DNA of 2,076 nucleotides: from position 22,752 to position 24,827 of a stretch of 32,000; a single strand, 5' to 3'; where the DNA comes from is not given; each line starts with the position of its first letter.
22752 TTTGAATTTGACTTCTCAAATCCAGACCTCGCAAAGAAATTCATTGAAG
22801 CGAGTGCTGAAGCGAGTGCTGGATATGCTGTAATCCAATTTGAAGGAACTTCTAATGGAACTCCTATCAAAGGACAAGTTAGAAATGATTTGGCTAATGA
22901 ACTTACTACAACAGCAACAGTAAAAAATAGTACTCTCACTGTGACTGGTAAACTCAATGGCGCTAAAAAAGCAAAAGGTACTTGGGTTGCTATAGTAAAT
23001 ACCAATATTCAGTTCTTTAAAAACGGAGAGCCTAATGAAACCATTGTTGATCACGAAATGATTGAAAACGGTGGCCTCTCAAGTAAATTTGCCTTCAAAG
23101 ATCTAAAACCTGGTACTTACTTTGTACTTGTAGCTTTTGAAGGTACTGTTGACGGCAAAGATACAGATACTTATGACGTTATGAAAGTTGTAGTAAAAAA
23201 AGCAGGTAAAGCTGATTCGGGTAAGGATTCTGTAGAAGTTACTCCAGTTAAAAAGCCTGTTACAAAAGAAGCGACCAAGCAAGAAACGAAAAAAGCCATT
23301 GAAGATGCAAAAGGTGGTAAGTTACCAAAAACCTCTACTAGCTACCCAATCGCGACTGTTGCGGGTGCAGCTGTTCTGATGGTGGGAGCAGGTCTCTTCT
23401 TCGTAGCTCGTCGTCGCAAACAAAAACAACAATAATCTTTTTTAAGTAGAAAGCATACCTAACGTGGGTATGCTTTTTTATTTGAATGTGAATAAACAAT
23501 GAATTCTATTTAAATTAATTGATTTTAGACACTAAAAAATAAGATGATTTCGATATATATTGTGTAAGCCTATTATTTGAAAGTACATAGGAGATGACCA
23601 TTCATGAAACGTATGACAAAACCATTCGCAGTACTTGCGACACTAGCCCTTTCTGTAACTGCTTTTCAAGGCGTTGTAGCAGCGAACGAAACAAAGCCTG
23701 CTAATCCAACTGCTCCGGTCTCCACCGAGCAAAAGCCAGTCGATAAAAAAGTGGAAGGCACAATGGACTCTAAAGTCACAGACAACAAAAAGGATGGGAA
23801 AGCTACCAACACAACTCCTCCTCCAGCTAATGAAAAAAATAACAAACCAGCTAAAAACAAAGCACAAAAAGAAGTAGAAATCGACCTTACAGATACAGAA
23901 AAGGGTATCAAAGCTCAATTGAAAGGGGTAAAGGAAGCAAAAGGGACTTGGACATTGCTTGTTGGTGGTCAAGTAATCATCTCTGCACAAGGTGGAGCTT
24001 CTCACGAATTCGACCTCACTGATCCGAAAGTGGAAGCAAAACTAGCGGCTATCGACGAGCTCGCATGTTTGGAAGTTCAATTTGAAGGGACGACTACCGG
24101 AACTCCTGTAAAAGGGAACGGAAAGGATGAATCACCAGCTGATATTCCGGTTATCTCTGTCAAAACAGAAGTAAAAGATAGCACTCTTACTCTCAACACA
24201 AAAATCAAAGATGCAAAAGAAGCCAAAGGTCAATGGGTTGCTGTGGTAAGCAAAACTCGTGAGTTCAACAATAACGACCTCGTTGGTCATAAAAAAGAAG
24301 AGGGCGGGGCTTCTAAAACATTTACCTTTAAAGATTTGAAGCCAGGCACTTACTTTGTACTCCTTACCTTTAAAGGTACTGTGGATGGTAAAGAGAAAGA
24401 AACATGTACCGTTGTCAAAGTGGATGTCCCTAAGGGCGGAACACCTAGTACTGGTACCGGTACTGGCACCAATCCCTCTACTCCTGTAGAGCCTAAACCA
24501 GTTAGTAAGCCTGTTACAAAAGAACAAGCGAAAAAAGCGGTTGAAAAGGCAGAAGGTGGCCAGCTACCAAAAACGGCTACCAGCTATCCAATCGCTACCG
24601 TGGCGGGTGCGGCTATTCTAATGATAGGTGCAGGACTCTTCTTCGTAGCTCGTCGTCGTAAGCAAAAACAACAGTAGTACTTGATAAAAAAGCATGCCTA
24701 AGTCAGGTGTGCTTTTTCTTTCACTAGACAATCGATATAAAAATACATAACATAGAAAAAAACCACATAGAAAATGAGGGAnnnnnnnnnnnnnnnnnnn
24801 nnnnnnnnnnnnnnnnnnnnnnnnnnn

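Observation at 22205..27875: Class-D-like sortase nested in an array of four paralogous LPKT(A/S)-anchored surface proteins of unrecognised family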

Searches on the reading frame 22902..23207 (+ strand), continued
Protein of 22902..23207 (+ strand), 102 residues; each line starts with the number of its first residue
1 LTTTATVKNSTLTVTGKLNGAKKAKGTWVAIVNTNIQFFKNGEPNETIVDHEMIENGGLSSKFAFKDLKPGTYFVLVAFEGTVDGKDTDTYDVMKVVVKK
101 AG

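Call 61: search_protein_families(library=ncbifam, proteins=[P0178, P0142, P0172, P0189, P0176, P0169, P0182, P0160, P0159, P0174], max_evalue=0.00001)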
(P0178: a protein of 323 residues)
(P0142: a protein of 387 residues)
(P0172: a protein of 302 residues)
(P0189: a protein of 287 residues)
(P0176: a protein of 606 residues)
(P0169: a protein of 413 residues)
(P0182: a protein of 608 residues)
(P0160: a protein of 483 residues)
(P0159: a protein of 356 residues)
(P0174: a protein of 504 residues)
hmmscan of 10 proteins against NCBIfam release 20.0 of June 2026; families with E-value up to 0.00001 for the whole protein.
P0178 (323 aa): 1 family
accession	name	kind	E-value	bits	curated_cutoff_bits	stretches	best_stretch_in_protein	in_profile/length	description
TIGR04087.1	YqxM_for_SipW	equivalog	4.5e-24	85.1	80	1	27-121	83-183/186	amyloid fiber anchoring/assembly protein TapA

P0142 (387 aa): 0 families

P0172 (302 aa): 1 family
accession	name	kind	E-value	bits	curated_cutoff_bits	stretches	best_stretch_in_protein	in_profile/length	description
TIGR04383.1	acidic_w_LPXTA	equivalog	7.5e-07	28.7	50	1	259-300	277-318/320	processed acidic surface protein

P0189 (287 aa): 3 families
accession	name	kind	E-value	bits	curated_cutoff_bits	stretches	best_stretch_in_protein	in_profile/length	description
TIGR04383.1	acidic_w_LPXTA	equivalog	4.1e-08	32.9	50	1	239-286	272-319/320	processed acidic surface protein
NF053819.1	EF0750_LPXTG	subfamily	1.2e-06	29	47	0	225-283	43-101/105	EF2685/EF0750 family sortase-dependent surface protein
NF058670.1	sorting_LPXTATN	domain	7.7e-06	26.1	32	0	255-284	1-30/32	LPxTATN C-terminal sorting signal domain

P0176 (606 aa): 0 families

P0169 (413 aa): 0 families

P0182 (608 aa): 0 families

P0160 (483 aa): 0 families

P0159 (356 aa): 2 families
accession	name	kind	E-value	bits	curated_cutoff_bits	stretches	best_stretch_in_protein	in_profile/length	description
NF053819.1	EF0750_LPXTG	subfamily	2.1e-06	28.2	47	0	299-354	48-102/105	EF2685/EF0750 family sortase-dependent surface protein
TIGR04383.1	acidic_w_LPXTA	equivalog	9.3e-06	25.1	50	0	314-352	278-316/320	processed acidic surface protein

P0174 (504 aa): 1 family
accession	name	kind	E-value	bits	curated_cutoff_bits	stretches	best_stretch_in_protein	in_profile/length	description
NF053819.1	EF0750_LPXTG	subfamily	5.1e-06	26.9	47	0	426-492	31-99/105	EF2685/EF0750 family sortase-dependent surface protein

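Call 63: find_encoding_contigs(protein=P0140, flank=3000, max_places=1)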
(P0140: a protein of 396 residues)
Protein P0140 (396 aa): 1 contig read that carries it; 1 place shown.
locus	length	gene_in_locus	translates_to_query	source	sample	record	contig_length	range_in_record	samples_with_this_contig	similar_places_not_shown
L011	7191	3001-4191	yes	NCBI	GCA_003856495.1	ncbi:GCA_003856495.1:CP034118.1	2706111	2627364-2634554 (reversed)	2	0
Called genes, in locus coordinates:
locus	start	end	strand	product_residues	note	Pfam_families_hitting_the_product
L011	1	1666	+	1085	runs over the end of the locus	PF02310:B12-binding, PF03308:MeaB, PF02492:cobW (weak), PF01642:MM_CoA_mutase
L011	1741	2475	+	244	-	-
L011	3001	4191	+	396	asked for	PF00746:Gram_pos_anchor (weak)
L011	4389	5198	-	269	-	PF09818:ABC_ATPase (faint), PF02463:SMC_N (weak), PF13555:AAA_29 (weak), PF00005:ABC_tran, PF13175:AAA_15 (weak), PF13191:AAA_16 (faint), PF00448:SRP54 (weak), PF13304:AAA_21 (weak)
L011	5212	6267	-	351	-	PF01032:FecCD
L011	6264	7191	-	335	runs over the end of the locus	PF01032:FecCD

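Call 64: find_encoding_contigs(protein=P0128, flank=3000, max_places=1)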
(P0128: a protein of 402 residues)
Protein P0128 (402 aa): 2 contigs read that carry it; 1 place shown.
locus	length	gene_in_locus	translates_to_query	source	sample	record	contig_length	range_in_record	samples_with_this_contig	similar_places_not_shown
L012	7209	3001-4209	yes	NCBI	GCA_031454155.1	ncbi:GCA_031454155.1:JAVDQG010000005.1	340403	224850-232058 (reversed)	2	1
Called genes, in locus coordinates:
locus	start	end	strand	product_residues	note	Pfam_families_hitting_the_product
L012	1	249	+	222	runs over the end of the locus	PF02659:Mntp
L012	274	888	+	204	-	PF01121:CoaE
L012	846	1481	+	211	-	-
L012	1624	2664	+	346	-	PF00044:Gp_dh_N, PF02800:Gp_dh_C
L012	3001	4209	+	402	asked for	-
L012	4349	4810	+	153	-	PF22811:Zn_ribbon_NrdR, PF03477:ATP-cone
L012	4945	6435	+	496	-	PF25888:WHD_DnaB, PF07261:DnaB_2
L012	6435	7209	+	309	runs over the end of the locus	PF07319:DnaI_N, PF01695:IstB_IS21, PF00308:Bac_DnaA, PF00004:AAA (faint)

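Call 65: find_encoding_contigs(protein=P0126, flank=3000, max_places=1)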
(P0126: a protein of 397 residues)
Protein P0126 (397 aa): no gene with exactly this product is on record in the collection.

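Call 82: fold_search(model_id=the predicted structure, library=viral)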
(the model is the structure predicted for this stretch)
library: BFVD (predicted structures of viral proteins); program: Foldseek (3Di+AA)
matches with E <= 10: 784; with E <= 0.001: 0
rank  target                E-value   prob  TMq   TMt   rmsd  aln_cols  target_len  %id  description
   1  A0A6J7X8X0            4.4e-03  1.00  0.61  0.26   3.9        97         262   12  Uncharacterized protein [uncultured Caudovirales phage]
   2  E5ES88                6.7e-03  1.00  0.49  0.05   6.1       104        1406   17  (no name in the UniProt tables at hand)
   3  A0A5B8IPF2            1.3e-02  1.00  0.57  0.25   5.3        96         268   11  Uncharacterized protein [Mimiviridae sp. ChoanoV1]
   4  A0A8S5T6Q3            1.4e-02  0.99  0.44  0.41   5.2       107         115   12  Phage protein [Siphoviridae sp. ctxMM9]
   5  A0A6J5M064            1.7e-02  0.99  0.41  0.10   6.0       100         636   17  Secretion system C-terminal sorting domain [uncultured Caudovirales phage]
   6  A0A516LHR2            1.8e-02  1.00  0.51  0.44   4.9        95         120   16  (no name in the UniProt tables at hand)
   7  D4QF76                2.2e-02  0.99  0.46  0.28   5.5       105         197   15  Uncharacterized protein [Aeropyrum pernix bacilliform virus 1 (isolate -/Japan/Tanaka/2005)]
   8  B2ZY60                2.7e-02  0.96  0.42  0.21   7.1       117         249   13  Uncharacterized protein [Ralstonia phage phiRSL1]
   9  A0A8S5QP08            3.0e-02  0.99  0.49  0.32   4.8       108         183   11  Uncharacterized protein [Caudovirales sp. ctSH72]
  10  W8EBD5                3.1e-02  1.00  0.56  0.43   4.9       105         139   17  (no name in the UniProt tables at hand)
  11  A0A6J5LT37            3.1e-02  0.99  0.50  0.06   6.3       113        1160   10  Tip attachment protein J [uncultured Caudovirales phage]
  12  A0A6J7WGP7            3.3e-02  0.95  0.44  0.09  11.0       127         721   16  Uncharacterized protein [uncultured Caudovirales phage]
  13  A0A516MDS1            3.5e-02  0.98  0.47  0.35   9.6       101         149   17  (no name in the UniProt tables at hand)
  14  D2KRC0                3.7e-02  1.00  0.53  0.11   4.3        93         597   10  (no name in the UniProt tables at hand)
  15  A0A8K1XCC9            3.7e-02  0.85  0.42  0.21   9.4       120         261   11  Uncharacterized protein [Hangzhou rhabdovirus 4]
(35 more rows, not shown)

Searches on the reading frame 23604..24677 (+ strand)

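Call 3: search_protein_families(library=pfam, proteins=[window:23604-24677:+], max_evalue=0.1)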
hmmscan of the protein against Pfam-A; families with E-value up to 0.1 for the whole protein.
window:23604-24677:+ (357 aa): 4 families
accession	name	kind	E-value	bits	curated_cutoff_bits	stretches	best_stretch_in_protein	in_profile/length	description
PF00746.26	Gram_pos_anchor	-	1.4e-07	31.7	20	1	317-354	5-42/43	LPXTG cell wall anchor motif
PF09534.15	Trp_oprn_chp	-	0.015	15.6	29.6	1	304-355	94-145/180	Tryptophan-associated transmembrane protein (Trp_oprn_chp)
PF09912.14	DUF2141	-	0.03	14.7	24.4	1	200-254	2-60/112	Uncharacterized protein conserved in bacteria (DUF2141)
PF13473.12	Cupredoxin_1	-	0.088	13.3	27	0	191-259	28-97/104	Cupredoxin-like domain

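Call 4: search_protein_families(library=ncbifam, proteins=[window:23604-24677:+], max_evalue=0.1)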
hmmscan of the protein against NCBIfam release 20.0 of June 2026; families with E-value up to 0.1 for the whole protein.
window:23604-24677:+ (357 aa): 9 families
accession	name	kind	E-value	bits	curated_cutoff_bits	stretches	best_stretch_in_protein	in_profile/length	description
NF058670.1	sorting_LPXTATN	domain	2.8e-07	30.7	32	1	321-352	1-32/32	LPxTATN C-terminal sorting signal domain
TIGR01167.1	LPXTG_anchor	domain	2.9e-05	24.5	15.9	1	320-353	1-33/34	LPXTG cell wall anchor domain-containing protein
NF006937.0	PRK09419.1-4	equivalog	0.00018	19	2554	1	196-356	1279-1408/1411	multifunctional 2',3'-cyclic-nucleotide 2'-phosphodiesterase/3'-nucleotidase/5'-nucleotidase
TIGR04383.1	acidic_w_LPXTA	equivalog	0.00034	20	50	1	308-348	277-317/320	processed acidic surface protein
NF045619.1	adhes_GNV_Cterm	subfamily_domain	0.0014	18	180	1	197-286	27-110/458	BapA/Bap/LapF family large adhesin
NF053819.1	EF0750_LPXTG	subfamily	0.002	18.6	47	1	288-352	44-104/105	EF2685/EF0750 family sortase-dependent surface protein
NF058582.1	Microco_LAVTG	domain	0.01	15.9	27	1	332-352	12-32/34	LAVTG motif-containing sortase-dependent surface protein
TIGR03788.1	marine_srt_targ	equivalog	0.014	13.8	551.65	1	240-351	553-629/629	marine proteobacterial sortase target protein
NF051874.1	PVV_CTERM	equivalog_domain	0.045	13.5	27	1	331-352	10-33/38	PVV-CTERM domain-containing choice-of-anchor G protein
